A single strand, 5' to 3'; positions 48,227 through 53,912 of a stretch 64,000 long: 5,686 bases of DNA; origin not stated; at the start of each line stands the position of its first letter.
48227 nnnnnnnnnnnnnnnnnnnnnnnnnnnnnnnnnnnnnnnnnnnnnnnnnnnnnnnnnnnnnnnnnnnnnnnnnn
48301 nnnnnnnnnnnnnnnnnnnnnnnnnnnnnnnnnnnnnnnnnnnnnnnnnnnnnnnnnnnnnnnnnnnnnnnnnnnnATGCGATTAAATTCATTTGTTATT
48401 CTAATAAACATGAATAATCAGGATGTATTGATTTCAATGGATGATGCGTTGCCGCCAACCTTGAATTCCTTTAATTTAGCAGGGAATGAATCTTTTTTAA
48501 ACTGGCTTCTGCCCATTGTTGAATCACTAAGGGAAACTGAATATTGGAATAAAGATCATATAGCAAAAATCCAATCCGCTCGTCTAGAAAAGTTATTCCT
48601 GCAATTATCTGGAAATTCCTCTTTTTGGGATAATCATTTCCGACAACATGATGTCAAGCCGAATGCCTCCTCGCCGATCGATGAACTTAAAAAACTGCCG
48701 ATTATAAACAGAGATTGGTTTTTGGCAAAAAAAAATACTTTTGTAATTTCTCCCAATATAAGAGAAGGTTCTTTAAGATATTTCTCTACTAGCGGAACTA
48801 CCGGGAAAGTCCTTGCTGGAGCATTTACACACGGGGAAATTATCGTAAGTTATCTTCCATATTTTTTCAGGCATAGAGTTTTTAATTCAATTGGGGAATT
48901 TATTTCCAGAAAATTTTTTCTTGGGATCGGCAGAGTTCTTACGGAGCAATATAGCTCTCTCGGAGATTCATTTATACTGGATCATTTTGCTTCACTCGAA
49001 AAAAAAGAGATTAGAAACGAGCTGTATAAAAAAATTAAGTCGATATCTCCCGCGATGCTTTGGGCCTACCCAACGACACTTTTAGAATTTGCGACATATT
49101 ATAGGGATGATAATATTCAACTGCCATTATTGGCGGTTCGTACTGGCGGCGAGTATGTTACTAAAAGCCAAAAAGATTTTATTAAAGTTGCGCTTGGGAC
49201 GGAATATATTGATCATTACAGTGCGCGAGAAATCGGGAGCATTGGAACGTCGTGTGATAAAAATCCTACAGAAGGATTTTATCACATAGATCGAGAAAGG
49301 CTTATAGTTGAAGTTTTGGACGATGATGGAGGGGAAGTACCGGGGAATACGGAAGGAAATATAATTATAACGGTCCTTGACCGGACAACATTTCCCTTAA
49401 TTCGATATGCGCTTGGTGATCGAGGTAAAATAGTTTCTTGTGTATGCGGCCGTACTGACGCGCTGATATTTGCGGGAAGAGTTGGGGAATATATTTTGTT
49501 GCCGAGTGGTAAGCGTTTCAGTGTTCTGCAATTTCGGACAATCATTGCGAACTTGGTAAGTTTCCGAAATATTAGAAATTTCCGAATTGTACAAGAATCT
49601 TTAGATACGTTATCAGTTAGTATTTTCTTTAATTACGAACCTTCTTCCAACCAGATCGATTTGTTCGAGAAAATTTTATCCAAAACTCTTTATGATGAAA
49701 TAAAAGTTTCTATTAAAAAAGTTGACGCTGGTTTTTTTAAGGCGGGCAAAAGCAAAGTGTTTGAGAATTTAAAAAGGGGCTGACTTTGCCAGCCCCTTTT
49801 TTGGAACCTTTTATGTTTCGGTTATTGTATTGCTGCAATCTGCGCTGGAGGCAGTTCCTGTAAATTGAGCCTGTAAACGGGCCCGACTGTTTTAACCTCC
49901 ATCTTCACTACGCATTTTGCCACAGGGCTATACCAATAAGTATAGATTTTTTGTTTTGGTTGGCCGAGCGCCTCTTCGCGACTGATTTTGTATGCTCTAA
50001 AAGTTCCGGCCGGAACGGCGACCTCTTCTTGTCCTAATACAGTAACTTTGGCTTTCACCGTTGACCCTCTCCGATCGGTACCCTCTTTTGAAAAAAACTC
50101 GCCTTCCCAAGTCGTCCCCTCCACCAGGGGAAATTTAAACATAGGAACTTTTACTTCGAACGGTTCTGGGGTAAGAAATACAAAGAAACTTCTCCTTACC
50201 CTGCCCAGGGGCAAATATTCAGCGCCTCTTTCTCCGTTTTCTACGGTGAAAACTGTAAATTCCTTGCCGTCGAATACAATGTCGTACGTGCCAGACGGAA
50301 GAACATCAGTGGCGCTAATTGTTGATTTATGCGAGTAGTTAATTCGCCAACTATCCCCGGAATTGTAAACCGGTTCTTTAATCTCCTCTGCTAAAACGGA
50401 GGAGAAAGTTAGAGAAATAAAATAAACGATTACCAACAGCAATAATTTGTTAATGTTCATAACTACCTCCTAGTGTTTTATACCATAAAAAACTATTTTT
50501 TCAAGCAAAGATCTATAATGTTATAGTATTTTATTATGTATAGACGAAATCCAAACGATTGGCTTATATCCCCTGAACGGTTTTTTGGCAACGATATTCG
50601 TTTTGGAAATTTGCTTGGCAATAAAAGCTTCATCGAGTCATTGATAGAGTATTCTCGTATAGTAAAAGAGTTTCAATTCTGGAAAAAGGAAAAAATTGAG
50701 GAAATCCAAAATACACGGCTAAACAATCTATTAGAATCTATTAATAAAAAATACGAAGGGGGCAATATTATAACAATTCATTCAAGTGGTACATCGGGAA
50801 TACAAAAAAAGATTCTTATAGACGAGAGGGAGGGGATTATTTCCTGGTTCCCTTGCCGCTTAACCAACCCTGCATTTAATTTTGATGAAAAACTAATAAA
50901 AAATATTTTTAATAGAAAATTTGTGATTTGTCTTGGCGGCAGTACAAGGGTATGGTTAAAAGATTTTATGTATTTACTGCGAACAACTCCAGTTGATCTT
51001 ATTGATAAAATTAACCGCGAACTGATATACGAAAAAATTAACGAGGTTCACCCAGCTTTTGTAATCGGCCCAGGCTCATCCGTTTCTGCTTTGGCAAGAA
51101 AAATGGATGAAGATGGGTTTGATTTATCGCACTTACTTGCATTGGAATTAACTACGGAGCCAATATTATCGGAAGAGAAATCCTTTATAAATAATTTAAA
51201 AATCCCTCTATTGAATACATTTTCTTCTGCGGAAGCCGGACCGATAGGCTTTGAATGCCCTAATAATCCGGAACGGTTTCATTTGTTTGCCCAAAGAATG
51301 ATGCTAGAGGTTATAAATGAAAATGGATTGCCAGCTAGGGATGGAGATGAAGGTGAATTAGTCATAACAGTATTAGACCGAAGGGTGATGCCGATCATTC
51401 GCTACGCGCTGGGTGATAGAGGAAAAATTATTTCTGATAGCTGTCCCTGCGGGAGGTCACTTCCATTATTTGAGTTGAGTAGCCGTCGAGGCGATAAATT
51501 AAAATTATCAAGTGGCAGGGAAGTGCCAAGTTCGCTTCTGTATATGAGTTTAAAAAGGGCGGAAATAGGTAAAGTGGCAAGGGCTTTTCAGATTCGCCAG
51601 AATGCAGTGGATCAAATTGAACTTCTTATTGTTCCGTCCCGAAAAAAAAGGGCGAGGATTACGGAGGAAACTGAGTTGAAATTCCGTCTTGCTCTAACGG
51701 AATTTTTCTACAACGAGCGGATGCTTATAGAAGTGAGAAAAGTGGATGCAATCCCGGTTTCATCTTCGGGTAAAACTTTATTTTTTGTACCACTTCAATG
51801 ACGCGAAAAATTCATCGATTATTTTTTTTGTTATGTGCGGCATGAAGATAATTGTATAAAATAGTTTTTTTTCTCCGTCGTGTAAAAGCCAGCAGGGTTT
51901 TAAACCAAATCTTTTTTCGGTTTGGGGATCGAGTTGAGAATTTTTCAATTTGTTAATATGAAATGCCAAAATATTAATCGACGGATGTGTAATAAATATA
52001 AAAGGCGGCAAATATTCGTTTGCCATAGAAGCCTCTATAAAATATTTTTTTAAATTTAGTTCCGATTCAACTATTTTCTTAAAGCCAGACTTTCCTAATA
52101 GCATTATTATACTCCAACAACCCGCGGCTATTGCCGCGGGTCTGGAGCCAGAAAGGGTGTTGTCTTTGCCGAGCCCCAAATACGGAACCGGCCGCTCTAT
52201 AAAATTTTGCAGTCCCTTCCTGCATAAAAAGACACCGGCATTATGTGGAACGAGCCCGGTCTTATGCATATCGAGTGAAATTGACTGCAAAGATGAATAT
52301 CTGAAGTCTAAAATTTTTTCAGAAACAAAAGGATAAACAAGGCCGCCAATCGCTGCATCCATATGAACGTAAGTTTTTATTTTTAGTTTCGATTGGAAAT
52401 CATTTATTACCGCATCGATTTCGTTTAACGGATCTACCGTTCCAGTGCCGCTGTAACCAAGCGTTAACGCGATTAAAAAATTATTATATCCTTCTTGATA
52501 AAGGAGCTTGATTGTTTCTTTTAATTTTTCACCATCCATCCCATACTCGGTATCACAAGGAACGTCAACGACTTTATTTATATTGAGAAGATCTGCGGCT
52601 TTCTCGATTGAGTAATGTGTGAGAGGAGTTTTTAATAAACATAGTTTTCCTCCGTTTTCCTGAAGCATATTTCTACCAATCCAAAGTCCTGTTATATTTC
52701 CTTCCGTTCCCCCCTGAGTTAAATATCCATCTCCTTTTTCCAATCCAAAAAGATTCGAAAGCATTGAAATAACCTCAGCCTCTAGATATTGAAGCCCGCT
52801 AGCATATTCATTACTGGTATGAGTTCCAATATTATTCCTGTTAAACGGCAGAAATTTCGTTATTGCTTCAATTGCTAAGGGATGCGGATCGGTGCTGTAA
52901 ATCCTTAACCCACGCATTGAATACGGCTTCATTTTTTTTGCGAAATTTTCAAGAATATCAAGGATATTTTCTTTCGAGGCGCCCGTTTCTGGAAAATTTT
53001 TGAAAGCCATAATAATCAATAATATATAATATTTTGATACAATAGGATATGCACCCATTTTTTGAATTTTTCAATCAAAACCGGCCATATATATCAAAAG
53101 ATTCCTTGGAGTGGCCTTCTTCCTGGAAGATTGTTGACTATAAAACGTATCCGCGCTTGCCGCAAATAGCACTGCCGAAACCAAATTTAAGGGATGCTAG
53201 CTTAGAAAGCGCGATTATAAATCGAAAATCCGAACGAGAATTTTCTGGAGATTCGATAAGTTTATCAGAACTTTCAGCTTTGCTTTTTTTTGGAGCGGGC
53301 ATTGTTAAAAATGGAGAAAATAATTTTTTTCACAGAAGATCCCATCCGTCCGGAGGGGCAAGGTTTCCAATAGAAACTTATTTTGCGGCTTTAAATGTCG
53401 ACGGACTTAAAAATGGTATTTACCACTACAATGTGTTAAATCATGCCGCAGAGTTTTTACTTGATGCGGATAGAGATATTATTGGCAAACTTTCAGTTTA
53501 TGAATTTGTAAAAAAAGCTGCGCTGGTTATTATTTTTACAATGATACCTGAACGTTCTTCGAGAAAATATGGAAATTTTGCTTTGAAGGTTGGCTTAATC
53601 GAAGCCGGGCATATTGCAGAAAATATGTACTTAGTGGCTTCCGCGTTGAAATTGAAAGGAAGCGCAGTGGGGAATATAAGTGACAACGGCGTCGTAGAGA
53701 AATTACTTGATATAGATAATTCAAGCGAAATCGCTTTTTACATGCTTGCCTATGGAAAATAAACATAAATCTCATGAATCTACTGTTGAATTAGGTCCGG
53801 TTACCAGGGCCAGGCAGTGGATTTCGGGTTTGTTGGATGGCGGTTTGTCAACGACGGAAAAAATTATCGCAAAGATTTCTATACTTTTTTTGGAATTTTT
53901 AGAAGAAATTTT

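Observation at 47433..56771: Thiazole/oxazole-type RiPP (TOMM-like) biosynthetic gene cluster in what looks like a CPR-type genome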

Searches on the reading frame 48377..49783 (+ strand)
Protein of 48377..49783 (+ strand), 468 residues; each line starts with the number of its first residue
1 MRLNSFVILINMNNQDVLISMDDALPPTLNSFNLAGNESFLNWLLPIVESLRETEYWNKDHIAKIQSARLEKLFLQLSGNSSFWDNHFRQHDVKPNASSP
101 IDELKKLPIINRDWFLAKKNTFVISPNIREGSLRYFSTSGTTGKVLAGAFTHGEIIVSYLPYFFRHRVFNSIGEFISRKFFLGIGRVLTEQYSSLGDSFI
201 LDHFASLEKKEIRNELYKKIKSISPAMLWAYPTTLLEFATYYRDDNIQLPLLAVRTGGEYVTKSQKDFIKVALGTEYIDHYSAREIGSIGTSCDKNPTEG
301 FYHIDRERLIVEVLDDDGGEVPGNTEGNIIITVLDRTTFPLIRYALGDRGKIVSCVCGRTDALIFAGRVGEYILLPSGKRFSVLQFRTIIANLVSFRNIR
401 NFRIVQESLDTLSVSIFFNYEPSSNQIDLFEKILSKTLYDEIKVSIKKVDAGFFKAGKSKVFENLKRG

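Call 3: search_protein_families(library=pfam, proteins=[window:48377-49783:+], max_evalue=0.01)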
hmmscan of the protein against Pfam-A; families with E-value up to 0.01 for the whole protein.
window:48377-49783:+ (468 aa): 1 family
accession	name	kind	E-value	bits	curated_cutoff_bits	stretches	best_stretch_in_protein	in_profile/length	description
PF00501.34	AMP-binding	-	0.003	16.8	29.9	1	138-331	170-374/384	AMP-binding enzyme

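Call 4: search_protein_families(library=ncbifam, proteins=[window:48377-49783:+], max_evalue=0.01)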
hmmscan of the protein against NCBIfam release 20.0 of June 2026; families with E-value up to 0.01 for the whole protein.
window:48377-49783:+ (468 aa): 7 families
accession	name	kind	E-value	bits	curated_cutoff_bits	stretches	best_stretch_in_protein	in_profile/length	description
NF045666.1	DVU1553_fam_AMP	equivalog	4.6e-26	91.7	300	1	55-359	16-319/331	DVU_1553 family AMP-dependent CoA ligase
NF053551.1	FlxY_rubin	equivalog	5.3e-23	81.4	520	2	218-445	162-394/424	flexirubin biosynthesis putative acyl-CoA ligase FlxY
NF041878.1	paak_haloarch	equivalog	2.9e-22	78.8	700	2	215-435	166-391/427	phenylacetate--CoA ligase PaaK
TIGR02155.1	PA_CoA_ligase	equivalog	1.4e-14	53.5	646.3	2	224-446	167-394/422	phenylacetate--CoA ligase PaaK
NF041217.1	BagE_FevW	exception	3.4e-11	42.8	800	1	251-416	194-356/424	bagremycin/ferroverdin synthetase BagE/FevW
TIGR02304.1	aden_form_hyp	equivalog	6.2e-09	35.3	251.9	1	198-456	163-411/430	F390 synthetase-related protein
TIGR03335.1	F390_ftsA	equivalog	0.00014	20.7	458.7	0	256-367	211-326/445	coenzyme F390 synthetase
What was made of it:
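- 48377..49783 (+): PaaK/F390-synthetase-like adenylate-forming enzyme 1 (468 aa). NCBIfam hits are DVU_1553-family ligase (E 5e-26) and PaaK (E 3e-22), all below family cutoffs (call 4).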

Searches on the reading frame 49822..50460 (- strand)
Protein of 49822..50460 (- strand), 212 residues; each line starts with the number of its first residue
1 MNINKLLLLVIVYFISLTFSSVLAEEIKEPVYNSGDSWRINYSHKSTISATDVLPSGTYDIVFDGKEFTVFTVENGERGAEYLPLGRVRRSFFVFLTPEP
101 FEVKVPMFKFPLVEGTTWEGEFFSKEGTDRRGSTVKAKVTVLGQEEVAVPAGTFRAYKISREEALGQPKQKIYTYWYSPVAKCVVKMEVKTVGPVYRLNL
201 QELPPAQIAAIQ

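Call 3: search_protein_families(library=pfam, proteins=[window:49822-50460:-], max_evalue=0.01)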
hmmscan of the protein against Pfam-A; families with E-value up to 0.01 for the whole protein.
window:49822-50460:- (212 aa): 2 families
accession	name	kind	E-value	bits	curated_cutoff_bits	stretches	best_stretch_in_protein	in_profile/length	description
PF11306.15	DUF3108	-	7.4e-06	26.4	26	1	135-193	141-202/209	Protein of unknown function (DUF3108)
PF21347.3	DUF3108_like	-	0.00032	21.1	27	1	140-181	135-176/199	DUF3108-like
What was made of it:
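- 49822..50460 (-): Secreted DUF3108-like protein (212 aa) with a typical signal peptide. PF11306 scores 26.4 bits against a cutoff of 26 (call 3).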

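Call 4: search_protein_families(library=ncbifam, proteins=[window:49822-50460:-], max_evalue=0.01)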
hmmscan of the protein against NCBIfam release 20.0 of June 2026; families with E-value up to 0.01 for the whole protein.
window:49822-50460:- (212 aa): 0 families

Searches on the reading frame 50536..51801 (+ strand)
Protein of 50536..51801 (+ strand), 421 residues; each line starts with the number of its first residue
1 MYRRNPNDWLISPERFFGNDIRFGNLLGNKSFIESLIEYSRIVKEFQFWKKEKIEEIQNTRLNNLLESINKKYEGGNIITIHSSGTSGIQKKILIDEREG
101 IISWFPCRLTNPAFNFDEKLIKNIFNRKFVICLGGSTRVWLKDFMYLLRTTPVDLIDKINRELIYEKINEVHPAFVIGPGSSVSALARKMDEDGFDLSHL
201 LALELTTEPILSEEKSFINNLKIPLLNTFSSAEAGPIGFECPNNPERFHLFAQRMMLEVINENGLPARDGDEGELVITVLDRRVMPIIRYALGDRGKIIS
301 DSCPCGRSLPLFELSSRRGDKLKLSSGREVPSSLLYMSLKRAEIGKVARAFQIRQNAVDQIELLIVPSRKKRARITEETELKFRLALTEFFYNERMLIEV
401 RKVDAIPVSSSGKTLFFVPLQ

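Call 3: search_protein_families(library=pfam, proteins=[window:50536-51801:+], max_evalue=0.01)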
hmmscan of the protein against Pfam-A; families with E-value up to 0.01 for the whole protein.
window:50536-51801:+ (421 aa): 0 families

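Call 4: search_protein_families(library=ncbifam, proteins=[window:50536-51801:+], max_evalue=0.01)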
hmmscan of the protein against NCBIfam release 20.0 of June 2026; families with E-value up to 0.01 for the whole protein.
window:50536-51801:+ (421 aa): 6 families
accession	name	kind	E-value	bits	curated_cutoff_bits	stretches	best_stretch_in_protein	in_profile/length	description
NF045666.1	DVU1553_fam_AMP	equivalog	1.4e-25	90.1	300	1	77-316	91-328/331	DVU_1553 family AMP-dependent CoA ligase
NF053551.1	FlxY_rubin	equivalog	4.9e-16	58.5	520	1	219-384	224-388/424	flexirubin biosynthesis putative acyl-CoA ligase FlxY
NF041878.1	paak_haloarch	equivalog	5e-16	58.3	700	1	190-370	190-377/427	phenylacetate--CoA ligase PaaK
NF041217.1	BagE_FevW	exception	1.7e-15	56.9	800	1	197-322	191-315/424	bagremycin/ferroverdin synthetase BagE/FevW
TIGR02155.1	PA_CoA_ligase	equivalog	4.8e-08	31.9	646.3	1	168-363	163-362/422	phenylacetate--CoA ligase PaaK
TIGR02304.1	aden_form_hyp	equivalog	2.9e-05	23.3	251.9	1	153-375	170-385/430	F390 synthetase-related protein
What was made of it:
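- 50536..51801 (+): PaaK-like adenylate-forming enzyme 2 (421 aa). NCBIfam E 1e-25 (call 4).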

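Call 47: search_solved_structures(query=window:50536-51801:+, max_evalue=0.01)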
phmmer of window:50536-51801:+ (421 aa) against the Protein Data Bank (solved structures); distinct sequences matched with E-value up to 0.01: 8.
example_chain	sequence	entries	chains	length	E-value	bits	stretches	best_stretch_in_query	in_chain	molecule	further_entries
4r1l_A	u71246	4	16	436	4.5e-16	61.8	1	185-327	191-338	Phenylacetate-coenzyme A ligase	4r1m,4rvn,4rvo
6wuq_A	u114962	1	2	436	4e-14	55.4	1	196-326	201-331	AjiA1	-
6siw_A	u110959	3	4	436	5.3e-14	55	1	195-322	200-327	PaaK-like ligase (AMP-dependent synthetase and ligase) | AMP-dependent synthetase and ligase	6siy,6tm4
6siw_B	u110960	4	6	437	5.3e-14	55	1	195-322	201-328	PaaK-like ligase (AMP-dependent synthetase and ligase) | AMP-dependent synthetase and ligase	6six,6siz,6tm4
9s3l_A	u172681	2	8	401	1.8e-09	40.1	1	183-334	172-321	Phenylacetate-CoA ligase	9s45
2y27_A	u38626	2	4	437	0.00015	23.9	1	170-369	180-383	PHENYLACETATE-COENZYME A LIGASE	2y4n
2y4o_A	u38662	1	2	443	0.00078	21.5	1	223-376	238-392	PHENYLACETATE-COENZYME A LIGASE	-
6hdw_A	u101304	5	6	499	0.0015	20.6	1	270-377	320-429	2-hydroxyisobutyryl-CoA synthetase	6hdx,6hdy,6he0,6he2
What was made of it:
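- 50536..51801 (+): Nearest solved structures are PaaK 4r1l, AjiA1 6wuq and the PaaK-like ligase 6siw (call 47).
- Checked: The nearest solved structures are PaaK and PaaK-like ligases (calls 4, 47).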

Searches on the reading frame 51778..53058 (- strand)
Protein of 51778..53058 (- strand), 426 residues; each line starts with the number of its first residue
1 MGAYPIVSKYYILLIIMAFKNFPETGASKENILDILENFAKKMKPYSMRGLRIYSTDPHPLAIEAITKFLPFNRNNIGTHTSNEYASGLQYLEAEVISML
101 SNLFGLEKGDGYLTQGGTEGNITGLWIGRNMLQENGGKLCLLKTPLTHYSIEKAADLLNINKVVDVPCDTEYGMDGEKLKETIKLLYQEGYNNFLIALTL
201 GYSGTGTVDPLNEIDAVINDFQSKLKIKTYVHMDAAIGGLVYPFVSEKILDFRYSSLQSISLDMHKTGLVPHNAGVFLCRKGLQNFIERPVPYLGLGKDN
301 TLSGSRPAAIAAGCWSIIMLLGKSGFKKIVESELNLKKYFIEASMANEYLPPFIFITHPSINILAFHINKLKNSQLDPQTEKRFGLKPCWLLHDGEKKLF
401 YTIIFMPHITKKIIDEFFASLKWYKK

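Call 3: search_protein_families(library=pfam, proteins=[window:51778-53058:-], max_evalue=0.01)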
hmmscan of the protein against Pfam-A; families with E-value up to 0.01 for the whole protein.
window:51778-53058:- (426 aa): 1 family
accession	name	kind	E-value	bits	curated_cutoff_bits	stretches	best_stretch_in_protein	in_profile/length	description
PF00282.25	Pyridoxal_deC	-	2.1e-23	83.1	27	1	91-366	79-372/375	Pyridoxal-dependent decarboxylase conserved domain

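Call 4: search_protein_families(library=ncbifam, proteins=[window:51778-53058:-], max_evalue=0.01)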
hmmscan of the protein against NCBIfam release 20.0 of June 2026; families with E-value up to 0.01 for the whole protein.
window:51778-53058:- (426 aa): 7 families
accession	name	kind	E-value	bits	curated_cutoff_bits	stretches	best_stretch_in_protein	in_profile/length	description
TIGR03812.1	tyr_de_CO2_Arch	equivalog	7.3e-60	202.8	299.4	1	28-422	1-373/375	tyrosine decarboxylase MfnA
NF002748.0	PRK02769.1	equivalog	8.6e-39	133.3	305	1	64-343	37-309/382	histidine decarboxylase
TIGR03799.1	NOD_PanD_pyr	equivalog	1.9e-24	86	606.1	1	139-369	210-438/522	pyridoxal-dependent aspartate 1-decarboxylase PanP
TIGR01788.1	Glu-decarb-GAD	equivalog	1.2e-20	73.6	380.4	1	83-373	73-369/431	glutamate decarboxylase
NF052646.1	DABADecarRhbB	equivalog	4.9e-19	68.3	900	1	92-282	138-325/491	L-2,4-diaminobutyrate decarboxylase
TIGR03811.1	tyr_de_CO2_Ent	equivalog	7.2e-16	57.8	905.3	1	147-240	231-325/608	tyrosine decarboxylase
NF002806.0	PRK02948.1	subfamily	0.00022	20.4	304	1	60-220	11-166/381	IscS subfamily cysteine desulfurase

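Call 48: search_solved_structures(query=window:51778-53058:-, max_evalue=1e-10)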
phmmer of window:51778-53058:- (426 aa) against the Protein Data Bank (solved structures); distinct sequences matched with E-value up to 1e-10: 33.
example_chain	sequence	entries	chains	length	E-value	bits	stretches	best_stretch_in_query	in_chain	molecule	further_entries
6m4y_A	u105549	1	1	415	9.8e-25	90.6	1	14-422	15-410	L-tyrosine/L-aspartate decarboxylase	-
6jy1_A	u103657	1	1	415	1.2e-24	90.3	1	14-422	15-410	L-tyrosine/L-aspartate decarboxylase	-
3f9t_A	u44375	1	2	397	3.9e-24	88.6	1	20-422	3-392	L-tyrosine decarboxylase MfnA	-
6ldr_A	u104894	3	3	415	7.9e-24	87.6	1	14-422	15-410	L-tyrosine/L-aspartate decarboxylase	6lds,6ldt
7erv_A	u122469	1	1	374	1.5e-23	86.7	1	66-342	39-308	Histidine decarboxylase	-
7eru_A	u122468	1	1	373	2.1e-23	86.2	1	66-342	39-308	Histidine decarboxylase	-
8ayf_A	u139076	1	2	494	2e-18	69.8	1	84-366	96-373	Sphingosine-1-phosphate lyase 1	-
4q6r_A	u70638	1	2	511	2.1e-18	69.7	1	84-366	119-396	Sphingosine-1-phosphate lyase 1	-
3mc6_A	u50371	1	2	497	3.4e-17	65.8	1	87-382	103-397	Sphingosine-1-phosphate lyase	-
8jij_A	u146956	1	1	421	4.6e-17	65.3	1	71-339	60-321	Serine decarboxylase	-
8jik_A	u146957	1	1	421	4.6e-17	65.3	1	71-339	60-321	Serine decarboxylase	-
8jg7_A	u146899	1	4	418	6.5e-17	64.8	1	65-338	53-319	Serine decarboxylase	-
8cmx_A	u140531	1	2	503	3.7e-16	62.3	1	81-367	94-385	Sphinganine-1-phosphate aldolase BST1, putative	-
5hsi_A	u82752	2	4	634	6.1e-15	58.3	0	145-265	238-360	Putative decarboxylase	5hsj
3mad_A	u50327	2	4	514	1.1e-14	57.5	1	91-330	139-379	Sphingosine-1-phosphate lyase | Putative sphingosine-1-phosphate lyase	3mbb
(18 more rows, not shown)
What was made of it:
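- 51778..53058 (-): Group II PLP-dependent amino-acid decarboxylase (MfnA/Tyr/Asp/His-decarboxylase-like, 426 aa). PDB best match is L-Tyr/L-Asp decarboxylase 6m4y (call 48).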

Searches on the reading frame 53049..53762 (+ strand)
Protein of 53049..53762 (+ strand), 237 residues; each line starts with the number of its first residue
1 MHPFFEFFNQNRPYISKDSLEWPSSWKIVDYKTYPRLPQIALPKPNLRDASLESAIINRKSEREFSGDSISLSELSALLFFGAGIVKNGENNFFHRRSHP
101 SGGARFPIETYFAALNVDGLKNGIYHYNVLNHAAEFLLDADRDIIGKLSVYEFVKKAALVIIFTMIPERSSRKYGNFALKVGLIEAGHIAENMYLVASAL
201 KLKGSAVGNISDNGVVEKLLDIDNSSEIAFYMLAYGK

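Call 3: search_protein_families(library=pfam, proteins=[window:53049-53762:+], max_evalue=0.01)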
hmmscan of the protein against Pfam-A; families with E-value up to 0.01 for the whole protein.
window:53049-53762:+ (237 aa): 1 family
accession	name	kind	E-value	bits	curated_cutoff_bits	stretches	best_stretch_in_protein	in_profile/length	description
PF00881.29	Nitroreductase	-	1.2e-13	52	23.5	1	57-237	2-167/167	Nitroreductase family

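Call 4: search_protein_families(library=ncbifam, proteins=[window:53049-53762:+], max_evalue=0.01)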
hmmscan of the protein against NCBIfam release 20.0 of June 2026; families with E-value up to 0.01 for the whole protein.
window:53049-53762:+ (237 aa): 2 families
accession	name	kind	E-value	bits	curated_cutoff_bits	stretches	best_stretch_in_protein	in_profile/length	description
TIGR03605.1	antibiot_sagB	domain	2.7e-31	108.4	78.4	1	71-236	1-172/173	SagB family peptide dehydrogenase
TIGR04511.1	SagB_rel_DH_2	exception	3.5e-22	79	240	1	40-230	164-361/380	putative peptide maturation dehydrogenase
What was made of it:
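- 53049..53762 (+): SagB-type FMN-dependent azoline dehydrogenase (237 aa). TIGR03605 scores 108.4 bits against a cutoff of 78.4; PF00881 E 1e-13 (calls 3, 4).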
